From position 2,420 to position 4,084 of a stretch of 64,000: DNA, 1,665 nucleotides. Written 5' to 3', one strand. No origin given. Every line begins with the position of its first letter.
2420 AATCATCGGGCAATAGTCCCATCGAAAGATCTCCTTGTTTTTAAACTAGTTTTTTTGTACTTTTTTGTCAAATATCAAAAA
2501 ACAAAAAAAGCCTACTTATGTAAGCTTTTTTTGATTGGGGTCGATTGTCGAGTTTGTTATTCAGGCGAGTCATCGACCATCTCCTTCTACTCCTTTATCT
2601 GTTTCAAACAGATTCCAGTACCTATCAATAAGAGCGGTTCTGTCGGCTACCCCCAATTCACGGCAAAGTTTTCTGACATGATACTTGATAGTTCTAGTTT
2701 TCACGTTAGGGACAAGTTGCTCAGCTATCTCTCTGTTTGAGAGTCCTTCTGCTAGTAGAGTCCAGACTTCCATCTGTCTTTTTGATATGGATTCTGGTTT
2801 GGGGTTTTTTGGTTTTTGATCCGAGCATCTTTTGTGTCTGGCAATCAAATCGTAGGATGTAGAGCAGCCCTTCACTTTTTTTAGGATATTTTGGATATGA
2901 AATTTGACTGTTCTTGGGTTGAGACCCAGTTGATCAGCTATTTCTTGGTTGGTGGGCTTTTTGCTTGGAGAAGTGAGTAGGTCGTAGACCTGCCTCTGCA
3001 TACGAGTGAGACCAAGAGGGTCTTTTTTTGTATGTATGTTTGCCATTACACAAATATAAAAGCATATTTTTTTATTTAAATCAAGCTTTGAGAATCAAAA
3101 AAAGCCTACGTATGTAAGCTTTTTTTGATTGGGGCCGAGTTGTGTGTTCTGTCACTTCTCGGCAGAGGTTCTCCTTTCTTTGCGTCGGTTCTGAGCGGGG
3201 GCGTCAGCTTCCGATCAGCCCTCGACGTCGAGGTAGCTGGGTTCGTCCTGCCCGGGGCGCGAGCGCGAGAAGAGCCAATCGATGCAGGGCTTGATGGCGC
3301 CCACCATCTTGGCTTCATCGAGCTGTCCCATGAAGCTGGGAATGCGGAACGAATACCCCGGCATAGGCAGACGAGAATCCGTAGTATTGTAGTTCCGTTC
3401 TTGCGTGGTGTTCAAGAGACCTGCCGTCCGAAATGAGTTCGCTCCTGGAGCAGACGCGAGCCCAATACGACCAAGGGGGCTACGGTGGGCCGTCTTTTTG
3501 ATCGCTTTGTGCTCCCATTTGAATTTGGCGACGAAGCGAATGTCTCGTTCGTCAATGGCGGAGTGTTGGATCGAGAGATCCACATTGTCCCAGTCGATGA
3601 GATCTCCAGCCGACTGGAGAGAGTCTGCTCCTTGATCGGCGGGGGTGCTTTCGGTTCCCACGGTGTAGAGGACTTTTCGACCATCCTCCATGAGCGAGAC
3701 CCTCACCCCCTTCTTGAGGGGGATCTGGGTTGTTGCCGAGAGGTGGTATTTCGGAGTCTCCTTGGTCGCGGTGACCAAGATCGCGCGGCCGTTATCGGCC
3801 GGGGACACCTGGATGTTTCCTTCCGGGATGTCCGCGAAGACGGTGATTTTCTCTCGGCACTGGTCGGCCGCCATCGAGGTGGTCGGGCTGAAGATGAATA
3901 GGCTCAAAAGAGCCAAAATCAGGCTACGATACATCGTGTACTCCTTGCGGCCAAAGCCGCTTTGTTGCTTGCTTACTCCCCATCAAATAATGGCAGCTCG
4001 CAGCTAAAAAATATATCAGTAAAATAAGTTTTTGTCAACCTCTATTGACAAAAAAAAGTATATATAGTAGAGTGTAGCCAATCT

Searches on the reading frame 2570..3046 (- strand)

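Call 12: search_protein_families(library=pfam, proteins=[window:2570-3046:-], max_evalue=1)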
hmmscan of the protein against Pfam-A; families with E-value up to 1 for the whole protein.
window:2570-3046:- (158 aa): 31 families (the best 25 are shown)
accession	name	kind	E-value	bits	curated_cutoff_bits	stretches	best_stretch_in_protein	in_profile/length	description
PF00196.25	GerE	-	4.1e-24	84.4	23.5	2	86-141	2-55/57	Bacterial regulatory proteins, luxR family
PF08281.18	Sigma70_r4_2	-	9.2e-11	41.7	25.7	2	32-57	28-53/54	Sigma-70, region 4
PF13412.12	HTH_24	-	1.1e-07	31.7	21.9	2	32-53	19-40/48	Winged helix-turn-helix DNA-binding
PF12840.13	HTH_20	-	3.3e-06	27.4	27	2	18-56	7-43/51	Helix-turn-helix domain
PF13384.12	HTH_23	-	3.6e-06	27.1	24.6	1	32-48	19-35/50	Homeodomain-like domain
PF14493.12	HTH_40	-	5.1e-06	27.1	27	2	92-130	3-39/89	Helix-turn-helix domain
PF04967.18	HTH_10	-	5.3e-05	23.4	23.1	1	29-58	22-51/53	HTH DNA binding domain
PF08279.18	HTH_11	-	0.00021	21.6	25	1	18-56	3-41/55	HTH domain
PF01726.22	LexA_DNA_bind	-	0.00024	21.3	23.7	1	12-57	3-53/65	LexA DNA binding domain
PF13518.12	HTH_28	-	0.00026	21.5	25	0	34-53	16-35/52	Helix-turn-helix domain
PF13936.12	HTH_38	-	0.00032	20.8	27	1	96-126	15-43/44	Helix-turn-helix domain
PF13730.12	HTH_36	-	0.0022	18.2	25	0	31-53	26-48/55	Helix-turn-helix domain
PF13551.12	HTH_29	-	0.0053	17.3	28.1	0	32-47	14-29/64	Winged helix-turn helix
PF02796.21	HTH_7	-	0.0059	17.2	23.8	1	84-110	3-30/45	Helix-turn-helix domain of resolvase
PF21694.2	DNA_pol3_delta_C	-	0.0061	17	27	0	27-53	54-80/121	DNA polymerase III delta subunit, C-terminal domain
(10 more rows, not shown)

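Call 13: search_protein_families(library=ncbifam, proteins=[window:2570-3046:-], max_evalue=1)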
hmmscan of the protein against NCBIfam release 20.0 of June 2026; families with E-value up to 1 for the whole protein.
window:2570-3046:- (158 aa): 40 families (the best 25 are shown)
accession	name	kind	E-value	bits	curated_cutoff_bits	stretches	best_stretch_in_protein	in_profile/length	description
NF047785.1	respo_reg_MadR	equivalog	2.7e-17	62.8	300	2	81-138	143-198/209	MadR family response regulator transcription factor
NF052366.1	photon_PedR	equivalog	3.6e-15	55.9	120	2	86-141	2-55/74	photosynthetic electron transport-dependent transcriptional regulator PedR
TIGR03020.2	EpsA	equivalog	4.1e-13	49.5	170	2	78-140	184-242/247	XrtB/PEP-CTERM-associated transcriptional regulator EpsA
NF052445.1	RespRegMctR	equivalog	1.8e-12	47.1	300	2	81-140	139-196/205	two-component system response regulator MctR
NF007708.0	PRK10403.1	equivalog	2.2e-12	46.9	343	2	80-138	146-203/215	nitrate/nitrite response regulator protein NarP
NF003420.0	PRK04841.1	equivalog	4.2e-11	41.6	537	2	86-142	838-892/903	HTH-type transcriptional regulator MalT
NF011896.0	PRK15369.1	equivalog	1.1e-10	41.5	242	2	80-141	143-202/211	two component system response regulator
NF007935.0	PRK10651.1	equivalog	2e-10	40.2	250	2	76-136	145-203/216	two-component system response regulator NarL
NF007685.0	PRK10360.1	equivalog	3.8e-10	39.9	258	2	6-67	133-188/196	response regulator transcription factor UhpA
TIGR02985.1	Sig70_bacteroi1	subfamily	7.2e-10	39.3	126.4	2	13-59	115-159/162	RNA polymerase sigma-70 factor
NF007505.1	PRK10100.1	equivalog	7.5e-10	38.8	250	2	75-139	133-195/204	biofilm master transcriptional regulator CsgD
TIGR03541.1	reg_near_HchA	equivalog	1.4e-09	37.8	215.6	2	78-137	163-220/232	PA1136 family autoinducer-binding transcriptional regulator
NF050132.1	TransRegAbsR2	equivalog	1.4e-09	37.3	850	1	88-139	532-581/582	LuxR family transcriptional regulator AbsR2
NF041830.1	RR_TF_ErdR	exception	2.8e-09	37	390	2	86-138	150-200/213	response regulator transcription factor ErdR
NF007403.0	PRK09935.1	equivalog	3.1e-09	36.7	271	2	84-141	147-202/210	fimbria biosynthesis transcriptional regulator FimZ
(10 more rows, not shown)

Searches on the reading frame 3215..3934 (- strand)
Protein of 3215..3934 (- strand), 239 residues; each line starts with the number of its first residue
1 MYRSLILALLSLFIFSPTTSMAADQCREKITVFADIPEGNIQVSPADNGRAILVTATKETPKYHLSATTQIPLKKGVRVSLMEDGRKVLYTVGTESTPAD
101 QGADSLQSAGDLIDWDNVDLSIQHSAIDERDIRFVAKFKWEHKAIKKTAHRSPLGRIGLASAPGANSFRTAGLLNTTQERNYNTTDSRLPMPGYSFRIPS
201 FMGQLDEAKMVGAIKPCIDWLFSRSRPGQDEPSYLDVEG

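Call 12: search_protein_families(library=pfam, proteins=[window:3215-3934:-], max_evalue=1)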
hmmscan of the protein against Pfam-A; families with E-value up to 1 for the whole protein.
window:3215-3934:- (239 aa): 0 families

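Call 13: search_protein_families(library=ncbifam, proteins=[window:3215-3934:-], max_evalue=1)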
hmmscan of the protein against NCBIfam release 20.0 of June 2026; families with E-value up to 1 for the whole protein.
window:3215-3934:- (239 aa): 0 families

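Call 37: search_protein_families(library=phrogs, proteins=[window:3215-3934:-], max_evalue=0.1)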
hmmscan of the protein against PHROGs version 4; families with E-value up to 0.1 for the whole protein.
window:3215-3934:- (239 aa): 0 families

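Call 39: find_homologous_proteins(query=window:3215-3934:-, max_evalue=0.001)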
Query window:3215-3934:- (239 aa): 1 proteins with E <= 0.001 among 352 candidates.
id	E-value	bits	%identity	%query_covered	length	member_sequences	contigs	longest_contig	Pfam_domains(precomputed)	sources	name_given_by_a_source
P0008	2.0e-155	533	100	100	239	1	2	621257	-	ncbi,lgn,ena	-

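Call 78: search_protein_families(library=padloc, proteins=[window:3215-3934:-], max_evalue=0.1)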
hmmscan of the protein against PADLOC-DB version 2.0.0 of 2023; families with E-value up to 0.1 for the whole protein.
window:3215-3934:- (239 aa): 0 families

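Call 84: find_related_loci(query=window:3215-3934:-, collection=viral_contigs, flank=5000)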
Query window:3215-3934:- (239 aa) in viral_contigs; peptide patterns used: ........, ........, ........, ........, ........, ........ (x = any residue, [..] = any of these).
1 stretches matched a pattern, but none encodes a relative of the query by tblastn (E <= 1e-3).
